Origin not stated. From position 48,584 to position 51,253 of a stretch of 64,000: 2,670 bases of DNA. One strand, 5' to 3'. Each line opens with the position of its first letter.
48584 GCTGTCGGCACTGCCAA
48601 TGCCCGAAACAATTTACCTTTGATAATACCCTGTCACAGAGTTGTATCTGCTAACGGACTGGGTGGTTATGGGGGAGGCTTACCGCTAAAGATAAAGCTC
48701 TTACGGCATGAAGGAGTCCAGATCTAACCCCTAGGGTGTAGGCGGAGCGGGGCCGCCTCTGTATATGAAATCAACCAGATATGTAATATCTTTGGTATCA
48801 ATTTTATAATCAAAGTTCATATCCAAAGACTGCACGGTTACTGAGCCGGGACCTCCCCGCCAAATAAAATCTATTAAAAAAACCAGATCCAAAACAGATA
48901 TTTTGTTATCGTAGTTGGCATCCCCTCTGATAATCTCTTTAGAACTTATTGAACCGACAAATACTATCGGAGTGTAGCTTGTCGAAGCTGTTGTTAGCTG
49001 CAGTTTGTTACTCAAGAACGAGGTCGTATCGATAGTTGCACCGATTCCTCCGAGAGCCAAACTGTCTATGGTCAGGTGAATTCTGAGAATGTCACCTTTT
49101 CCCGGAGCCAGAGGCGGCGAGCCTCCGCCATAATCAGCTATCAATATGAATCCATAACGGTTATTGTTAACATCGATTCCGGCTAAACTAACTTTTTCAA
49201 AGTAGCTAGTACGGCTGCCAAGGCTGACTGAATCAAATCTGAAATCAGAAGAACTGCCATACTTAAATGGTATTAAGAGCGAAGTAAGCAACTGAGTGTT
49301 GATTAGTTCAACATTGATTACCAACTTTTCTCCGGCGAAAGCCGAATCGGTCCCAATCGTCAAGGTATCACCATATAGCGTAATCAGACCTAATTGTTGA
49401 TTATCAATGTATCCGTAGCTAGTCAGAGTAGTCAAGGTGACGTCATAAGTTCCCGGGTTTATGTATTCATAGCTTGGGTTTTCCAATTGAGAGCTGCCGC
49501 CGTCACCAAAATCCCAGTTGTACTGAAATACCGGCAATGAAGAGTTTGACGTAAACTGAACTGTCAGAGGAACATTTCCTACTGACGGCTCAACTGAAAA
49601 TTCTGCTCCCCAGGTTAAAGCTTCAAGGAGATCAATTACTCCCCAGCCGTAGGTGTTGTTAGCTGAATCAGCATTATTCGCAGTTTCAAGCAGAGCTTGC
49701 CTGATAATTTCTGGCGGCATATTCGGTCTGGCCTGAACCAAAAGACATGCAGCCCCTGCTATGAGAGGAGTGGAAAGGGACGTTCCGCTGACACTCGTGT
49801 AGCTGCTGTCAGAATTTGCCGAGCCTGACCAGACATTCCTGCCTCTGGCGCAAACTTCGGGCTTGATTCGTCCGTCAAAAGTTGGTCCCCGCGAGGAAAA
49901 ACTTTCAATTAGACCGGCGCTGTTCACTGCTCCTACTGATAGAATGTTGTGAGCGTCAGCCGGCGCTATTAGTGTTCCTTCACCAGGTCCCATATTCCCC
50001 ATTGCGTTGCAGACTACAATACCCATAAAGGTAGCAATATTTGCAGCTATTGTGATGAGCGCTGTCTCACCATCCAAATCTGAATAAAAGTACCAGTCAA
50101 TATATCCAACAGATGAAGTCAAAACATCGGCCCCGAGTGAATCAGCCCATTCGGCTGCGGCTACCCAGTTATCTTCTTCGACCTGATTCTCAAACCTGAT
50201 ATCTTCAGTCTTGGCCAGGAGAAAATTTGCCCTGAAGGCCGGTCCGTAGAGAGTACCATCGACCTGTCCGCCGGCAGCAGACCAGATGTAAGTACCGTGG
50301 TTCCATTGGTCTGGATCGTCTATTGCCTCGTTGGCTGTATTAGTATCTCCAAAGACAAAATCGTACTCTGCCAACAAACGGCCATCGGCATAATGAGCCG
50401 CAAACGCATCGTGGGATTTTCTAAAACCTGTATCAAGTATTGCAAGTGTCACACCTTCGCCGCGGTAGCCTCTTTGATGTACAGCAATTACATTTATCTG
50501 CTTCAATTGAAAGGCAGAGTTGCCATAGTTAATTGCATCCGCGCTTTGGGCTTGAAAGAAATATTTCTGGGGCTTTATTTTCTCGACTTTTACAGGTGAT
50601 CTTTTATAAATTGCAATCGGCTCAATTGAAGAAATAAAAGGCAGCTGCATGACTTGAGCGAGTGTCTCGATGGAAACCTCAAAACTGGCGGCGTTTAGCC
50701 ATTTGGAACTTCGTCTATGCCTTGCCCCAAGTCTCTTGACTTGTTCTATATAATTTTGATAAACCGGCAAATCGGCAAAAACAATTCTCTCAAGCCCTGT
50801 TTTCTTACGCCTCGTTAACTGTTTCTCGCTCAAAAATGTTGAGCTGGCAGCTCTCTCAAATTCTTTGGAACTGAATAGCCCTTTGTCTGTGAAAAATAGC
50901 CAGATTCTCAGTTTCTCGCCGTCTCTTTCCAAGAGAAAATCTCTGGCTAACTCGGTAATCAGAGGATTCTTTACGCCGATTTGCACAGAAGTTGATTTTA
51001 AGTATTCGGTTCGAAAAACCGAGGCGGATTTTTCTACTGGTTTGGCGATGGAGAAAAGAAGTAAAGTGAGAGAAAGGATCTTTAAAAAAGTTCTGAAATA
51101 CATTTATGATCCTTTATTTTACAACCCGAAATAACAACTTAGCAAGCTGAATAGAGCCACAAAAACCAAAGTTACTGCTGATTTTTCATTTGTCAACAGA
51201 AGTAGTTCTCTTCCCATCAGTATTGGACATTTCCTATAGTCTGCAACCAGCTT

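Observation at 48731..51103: S8 protease carrying both a cohesin-like module and the dockerin-like tail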

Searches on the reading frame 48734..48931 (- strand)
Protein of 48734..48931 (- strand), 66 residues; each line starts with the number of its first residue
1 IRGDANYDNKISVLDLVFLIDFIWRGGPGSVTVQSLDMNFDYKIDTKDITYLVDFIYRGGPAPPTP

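Call 5: search_protein_families(library=pfam, proteins=[window:48734-48931:-], max_evalue=10)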
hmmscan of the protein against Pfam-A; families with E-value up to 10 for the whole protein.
seq(66 aa): 3 families
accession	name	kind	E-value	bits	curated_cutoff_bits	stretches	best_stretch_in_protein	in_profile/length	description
PF00404.24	Dockerin_1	-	3.8e-07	30.6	22.9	1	3-52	2-52/57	Dockerin type I domain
PF10980.13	DUF2787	-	0.057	14.1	27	1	15-42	56-83/126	Protein of unknown function (DUF2787)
PF03513.19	Cloacin_immun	-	0.087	13.6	25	1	33-58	55-80/80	Cloacin immunity protein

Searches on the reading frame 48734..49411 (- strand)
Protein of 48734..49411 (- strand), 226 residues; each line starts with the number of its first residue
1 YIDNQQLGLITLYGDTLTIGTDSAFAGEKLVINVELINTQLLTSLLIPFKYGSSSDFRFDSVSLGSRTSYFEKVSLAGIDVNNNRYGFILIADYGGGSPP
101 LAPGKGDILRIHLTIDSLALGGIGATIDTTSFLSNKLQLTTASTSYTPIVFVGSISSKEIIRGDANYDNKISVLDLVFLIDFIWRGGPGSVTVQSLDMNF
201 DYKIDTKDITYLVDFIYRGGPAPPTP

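Call 9: find_homologous_proteins(query=window:48734-49411:-, max_evalue=0.001)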
Query seq(226 aa) (226 aa): 2 proteins with E <= 0.001 among 600 candidates.
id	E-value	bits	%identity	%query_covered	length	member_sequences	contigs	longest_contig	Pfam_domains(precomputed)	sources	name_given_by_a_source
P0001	1.1e-123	429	88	100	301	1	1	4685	PF00801.27,PF00404.25,PF18911.7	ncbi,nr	ncbi:MAG: PKD domain-containing protein, partial [candidate division Zixibacteria bacterium]|nr:PKD 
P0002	9.9e-5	40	45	28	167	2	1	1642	-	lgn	-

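Call 39: predict_structure(alignment_id=A2)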
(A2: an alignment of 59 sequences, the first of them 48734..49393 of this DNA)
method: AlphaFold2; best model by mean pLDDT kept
length: 220 residues; sequences in the alignment: 59
mean_pLDDT: 95.4   pTM: 0.87
mean pLDDT of the five models: 95.4, 95.3, 95.3, 95.1, 94.3
residues with pLDDT >= 90: 201; 70-90: 16; 50-70: 3; < 50: 0
segments of 3 or more residues with pLDDT < 50: none
pLDDT, mean of each block of 10 residues (from residue 1): 79 98 98 98 93 98 98 97 98 98 98 91 97 97 98 94 96 97 92 94 98 92
secondary structure, 60 per line:
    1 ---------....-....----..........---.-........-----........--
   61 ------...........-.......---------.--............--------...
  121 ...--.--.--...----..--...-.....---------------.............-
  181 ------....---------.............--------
elements in order: E10-13 E15-18 E23-32 E38-45 E51-58 E67-74 E79-85 E98-109 E118-123 E132-134 E143-145 E147-151 H167-179 H187-190 H200-212

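Call 41: find_homologous_proteins(query=A2, max_evalue=0.00001)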
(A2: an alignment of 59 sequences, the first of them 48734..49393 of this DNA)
Query A2 (59 sequences) (220 aa, profile of the alignment): 30 proteins with E <= 0.00001 among 8000 candidates.
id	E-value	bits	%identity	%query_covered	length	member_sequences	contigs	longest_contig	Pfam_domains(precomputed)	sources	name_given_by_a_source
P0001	2.4e-87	310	88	100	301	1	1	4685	PF00801.27,PF00404.25,PF18911.7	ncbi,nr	ncbi:MAG: PKD domain-containing protein, partial [candidate division Zixibacteria bacterium]|nr:PKD 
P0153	3.0e-73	264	42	100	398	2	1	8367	PF00801.27,PF00082.28,PF18911.7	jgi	jgi:PKD repeat protein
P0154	1.7e-56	209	32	81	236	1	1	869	-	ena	-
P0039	1.3e-55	206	27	96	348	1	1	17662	PF00801.27,PF18911.7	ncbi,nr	ncbi:MAG: PKD domain-containing protein [candidate division Zixibacteria bacterium]|nr:PKD domain-co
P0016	5.9e-41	158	58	60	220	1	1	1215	PF00404.25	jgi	jgi:hypothetical protein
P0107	1.3e-36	144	31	88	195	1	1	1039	PF00404.25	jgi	-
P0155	1.1e-27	115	25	95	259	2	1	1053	-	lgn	-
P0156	3.4e-26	110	42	12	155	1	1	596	-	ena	-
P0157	1.8e-19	88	38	46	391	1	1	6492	PF02412.24,PF00404.25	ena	-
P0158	2.6e-19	87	25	58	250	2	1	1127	PF00404.25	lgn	-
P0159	4.7e-15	74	28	34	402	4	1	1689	-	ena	-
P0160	1.1e-14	72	32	30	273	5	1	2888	PF00404.25,PF00963.25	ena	-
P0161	1.4e-14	72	28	30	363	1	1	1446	-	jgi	-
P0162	4.0e-14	71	21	25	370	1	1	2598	-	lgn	-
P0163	2.3e-13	68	32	32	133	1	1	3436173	-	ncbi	ncbi:MAG: hypothetical protein JSU65_10215, partial [Candidatus Zixiibacteriota bacterium]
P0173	6.6e-10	57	27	27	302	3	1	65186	PF00963.25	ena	-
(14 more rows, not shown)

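Call 45: fold_search(model_id=the predicted structure, library=pdb)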
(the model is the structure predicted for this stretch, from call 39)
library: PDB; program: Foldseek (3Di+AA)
matches with E <= 10: 1996; with E <= 0.001: 105
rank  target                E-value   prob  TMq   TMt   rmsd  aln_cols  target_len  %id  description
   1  4dh2_A                3.5e-11  1.00  0.57  0.76   4.3       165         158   12  Crystal structure of Coh-OlpC(Cthe_0452)-Doc435(Cthe_0435) complex: A novel type I Cohesin-Dockerin complex from Clost (released 2012-11-28)
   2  5lxv_A                4.2e-11  1.00  0.54  0.67   4.0       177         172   15  Crystal structure of Ruminococcus flavefaciens scaffoldin C cohesin in complex with a dockerin from an uncharacterized (released 2016-10-19)
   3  4dh2_C                4.5e-11  1.00  0.56  0.77   4.4       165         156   12  Crystal structure of Coh-OlpC(Cthe_0452)-Doc435(Cthe_0435) complex: A novel type I Cohesin-Dockerin complex from Clost (released 2012-11-28)
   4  5lxv_C                1.5e-10  1.00  0.52  0.64   4.0       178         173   16  Crystal structure of Ruminococcus flavefaciens scaffoldin C cohesin in complex with a dockerin from an uncharacterized (released 2016-10-19)
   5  4uyq_A                2.2e-10  1.00  0.53  0.79   2.9       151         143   14  High resolution structure of the third cohesin ScaC in complex with the ScaB dockerin with a mutation in the C-termina (released 2015-04-15)
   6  6kgc_A                2.2e-10  1.00  0.54  0.80   2.8       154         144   14  Crystal structure of CaDoc0917(R49D)-CaCohA2 complex at pH 5.4 (released 2020-07-08)
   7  5nrm_A                2.6e-10  1.00  0.54  0.82   2.6       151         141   16  Crystal structure of the sixth cohesin from Acetivibrio cellulolyticus' scaffoldin B in complex with Cel5 dockerin S51 (released 2018-01-31)
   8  2xdh                  2.9e-10  1.00  0.50  0.78   3.1       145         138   14  Non-cellulosomal cohesin from the hyperthermophilic archaeon Archaeoglobus fulgidus (released 2010-05-26)
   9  4ums                  3.6e-10  1.00  0.50  0.69   5.9       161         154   19  The crystal structure of the seventh ScaB type I cohesin from Pseudobacteroides cellulosolvens (released 2015-05-06)
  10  2ccl_A                4.6e-10  1.00  0.51  0.73   3.6       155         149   14  THE S45A, T46A MUTANT OF THE TYPE I COHESIN-DOCKERIN COMPLEX FROM THE CELLULOSOME OF CLOSTRIDIUM THERMOCELLUM (released 2007-02-13)
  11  4uyp_C                8.2e-10  1.00  0.54  0.79   2.8       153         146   14  High resolution structure of the third cohesin ScaC in complex with the ScaB dockerin with a mutation in the N-termina (released 2015-04-15)
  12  3ul4_A                9.2e-10  1.00  0.55  0.82   2.6       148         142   17  Crystal structure of Coh-OlpA(Cthe_3080)-Doc918(Cthe_0918) complex: A novel type I Cohesin-Dockerin complex from Clost (released 2012-11-28)
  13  5nrk_A                1.0e-09  1.00  0.55  0.81   2.9       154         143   16  Crystal structure of the sixth cohesin from Acetivibrio cellulolyticus' scaffoldin B in complex with Cel5 dockerin S15 (released 2018-01-31)
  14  6kge_A                1.2e-09  1.00  0.53  0.80   2.8       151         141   15  Crystal structure of CaDoc0917(R16D)-CaCohA2 complex at pH 5.5 (released 2020-07-08)
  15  6kgd_A                1.4e-09  1.00  0.54  0.79   2.7       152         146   14  Crystal structure of CaDoc0917(R49D)-CaCohA2 complex at pH 8.0 (released 2020-07-08)
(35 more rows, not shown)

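Call 52: find_related_loci(query=A3, collection=genome_contigs, flank=4000)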
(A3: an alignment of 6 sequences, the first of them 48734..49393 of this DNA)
Query A3 (220 aa) in genome_contigs; peptide patterns used: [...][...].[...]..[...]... (x = any residue, [..] = any of these).
22 stretches matched a pattern; 13 encode a relative of the query (tblastn E <= 1e-3); 13 distinct loci.
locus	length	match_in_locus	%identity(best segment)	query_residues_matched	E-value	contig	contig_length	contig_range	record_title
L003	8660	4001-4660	91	1-220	3e-130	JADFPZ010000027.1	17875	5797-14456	MAG: Candidatus Zixiibacteriota bacterium isolate B77T1B8 B77T1B8_NODE5430, whole genome shotgun sequence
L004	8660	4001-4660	82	1-220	2e-118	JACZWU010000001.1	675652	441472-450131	MAG: Candidatus Zixiibacteriota bacterium isolate B21T1B10 B21T1B10_NODE1, whole genome shotgun sequence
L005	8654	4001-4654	47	3-220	6e-63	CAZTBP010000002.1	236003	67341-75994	MAG TPA_asm: uncultured Ignavibacteriales bacterium isolate binchicken_co17_316 genome assembly, contig: NODE_71_length_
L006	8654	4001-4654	47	4-220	9e-61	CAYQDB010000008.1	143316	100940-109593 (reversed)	MAG TPA_asm: uncultured Ignavibacteriales bacterium isolate binchicken_co34_486 genome assembly, contig: NODE_55_length_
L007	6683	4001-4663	44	3-220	1e-59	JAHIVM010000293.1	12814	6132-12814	MAG: Candidatus Zixiibacteriota bacterium isolate MM_PC_MetaG.mb.8 MM_PC_MetaG.mb.8_k141_1012829, whole genome shotgun s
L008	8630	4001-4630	43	4-212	2e-55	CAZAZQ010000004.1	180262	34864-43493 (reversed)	MAG TPA_asm: uncultured Ignavibacteriales bacterium isolate SRP338002_co1_91 genome assembly, contig: NODE_75_length_180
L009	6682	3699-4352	43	4-220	3e-52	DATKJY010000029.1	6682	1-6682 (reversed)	MAG TPA_asm: Candidatus Acidoferrum sp. isolate SMAG_U14643 k141_1599762, whole genome shotgun sequence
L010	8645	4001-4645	39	2-217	6e-49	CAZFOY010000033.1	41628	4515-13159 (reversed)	MAG TPA_asm: uncultured Ignavibacteriales bacterium isolate binchicken_co224_254 genome assembly, contig: NODE_700_lengt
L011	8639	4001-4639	36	4-217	5e-42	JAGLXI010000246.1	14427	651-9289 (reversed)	MAG: Candidatus Zixiibacteriota bacterium isolate RS_12_5 ZL285.bin.5.fa_246, whole genome shotgun sequence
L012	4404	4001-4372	48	2-125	1e-32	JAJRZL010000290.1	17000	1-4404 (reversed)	MAG: Candidatus Zixiibacteriota bacterium isolate Dive96_bin4.195 k141_4333770, whole genome shotgun sequence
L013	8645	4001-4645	41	4-220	7e-50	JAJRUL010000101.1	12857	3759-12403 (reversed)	MAG: Candidatus Zixiibacteriota bacterium isolate Dive96_bin10.185 k141_2119761, whole genome shotgun sequence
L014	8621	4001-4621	30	9-213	8e-26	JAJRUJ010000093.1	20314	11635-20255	MAG: Candidatus Zixiibacteriota bacterium isolate Dive96_bin10.176 k141_4186185, whole genome shotgun sequence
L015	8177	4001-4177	39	44-108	7e-4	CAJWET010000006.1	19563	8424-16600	MAG TPA_asm: uncultured Acidimicrobiaceae bacterium isolate ERR599132_bin.67_MetaBAT_v2.12.1_MAG genome assembly, contig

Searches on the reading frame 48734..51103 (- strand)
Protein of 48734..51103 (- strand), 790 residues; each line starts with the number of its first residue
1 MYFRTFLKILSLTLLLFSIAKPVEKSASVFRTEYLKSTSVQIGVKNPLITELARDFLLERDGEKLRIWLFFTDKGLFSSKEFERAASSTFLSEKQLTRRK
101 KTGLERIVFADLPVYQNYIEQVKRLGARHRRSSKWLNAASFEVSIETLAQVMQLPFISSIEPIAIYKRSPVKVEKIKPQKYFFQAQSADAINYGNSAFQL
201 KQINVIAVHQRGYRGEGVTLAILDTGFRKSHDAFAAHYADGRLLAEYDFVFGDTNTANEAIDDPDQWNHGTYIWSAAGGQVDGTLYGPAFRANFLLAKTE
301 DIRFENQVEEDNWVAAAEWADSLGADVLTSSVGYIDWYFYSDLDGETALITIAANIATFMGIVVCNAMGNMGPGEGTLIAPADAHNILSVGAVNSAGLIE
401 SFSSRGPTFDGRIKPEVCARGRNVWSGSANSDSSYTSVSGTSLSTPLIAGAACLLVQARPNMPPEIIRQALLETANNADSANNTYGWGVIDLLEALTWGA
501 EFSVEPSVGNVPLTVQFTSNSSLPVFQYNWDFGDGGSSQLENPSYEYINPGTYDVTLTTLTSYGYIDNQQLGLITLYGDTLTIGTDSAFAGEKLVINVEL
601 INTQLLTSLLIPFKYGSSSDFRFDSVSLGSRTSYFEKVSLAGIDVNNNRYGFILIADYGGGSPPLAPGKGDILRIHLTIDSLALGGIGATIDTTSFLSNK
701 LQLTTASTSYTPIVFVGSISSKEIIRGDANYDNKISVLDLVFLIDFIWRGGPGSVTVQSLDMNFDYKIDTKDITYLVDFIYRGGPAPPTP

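Call 3: search_protein_families(library=pfam, proteins=[window:48734-51103:-], max_evalue=10)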
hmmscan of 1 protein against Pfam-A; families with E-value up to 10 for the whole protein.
window:48734-51103:- (790 aa): 6 families
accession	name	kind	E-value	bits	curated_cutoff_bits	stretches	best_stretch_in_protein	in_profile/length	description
PF00082.27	Peptidase_S8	-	1.5e-42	146.3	21.8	1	215-488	1-288/288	Subtilase family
PF18911.6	PKD_4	-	2.1e-13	50.6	27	1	511-569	20-78/85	PKD domain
PF00801.26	PKD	-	2.9e-08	34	23.5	1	500-559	2-65/80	PKD domain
PF00404.24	Dockerin_1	-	1.9e-05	25.2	22.9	1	727-776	2-52/57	Dockerin type I domain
PF15894.10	SgrT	-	0.0031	17.7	27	1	115-153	3-34/46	Inhibitor of glucose uptake transporter SgrT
PF06406.17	StbA_N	-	0.022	15.2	24.6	1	176-210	49-83/158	Plasmid segregation protein ParM, N-terminal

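Call 4: search_protein_families(library=ncbifam, proteins=[window:48734-51103:-], max_evalue=1)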
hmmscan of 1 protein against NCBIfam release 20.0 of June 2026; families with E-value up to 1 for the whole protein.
window:48734-51103:- (790 aa): 12 families
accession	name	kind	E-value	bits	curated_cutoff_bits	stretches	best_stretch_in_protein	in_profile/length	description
TIGR03921.1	T7SS_mycosin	equivalog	6.6e-29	101.1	278.75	1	208-501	6-290/353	type VII secretion-associated serine protease mycosin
NF033595.1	denti_PrtP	equivalog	1.7e-11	43.5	300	1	357-496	362-502/606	dentilisin complex serine proteinase subunit PrtP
NF051851.1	AtpSerPepEprS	equivalog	1e-09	37.1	1700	2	428-496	290-363/988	autotransporter serine peptidase EprS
NF040553.1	SGO_0316_fam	subfamily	2.6e-09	35.3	1400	2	396-469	650-729/1486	SGO_0316/SGO_0317 family LPXTG-anchored serine peptidase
TIGR03895.1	protease_PatA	subfamily_domain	1.1e-08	34.4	421.05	1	347-481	75-206/606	PatA/PatG family cyanobactin maturation protease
NF040809.1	germ_prot_CspBA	exception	3.9e-07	28.1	1250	1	378-457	396-474/1099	bifunctional germination protease/germinant receptor pseudoprotease CspBA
NF040808.2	CspC_non_triad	exception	0.00016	20.3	675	1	384-456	427-498/556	bile acid germinant receptor pseudoprotease CspC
NF049990.1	CellobisidaseCelK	equivalog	0.03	12.5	1700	1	720-780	823-882/889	cellulose 1,4-beta-cellobiosidase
TIGR00864.1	PCC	subfamily_domain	0.037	10.3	1861.4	1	510-560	174-231/2700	polycystin cation channel protein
NF033865.1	fusolisin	equivalog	0.044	11.8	999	0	424-482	325-386/1006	fusolisin family autotransporter serine protease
NF049966.1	QH_SP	equivalog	0.05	13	165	0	424-476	160-212/219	subtilisin-like serine protease QhpE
NF041528.1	strep_LAETG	domain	0.087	12.6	30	1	440-457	6-23/35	LAETG motif-containing sortase-dependent surface protein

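Call 49: find_encoding_contigs(protein=window:48734-51103:-, flank=10000, max_places=3)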
Protein window:48734-51103:- (790 aa): no gene with exactly this product is on record in the collection.
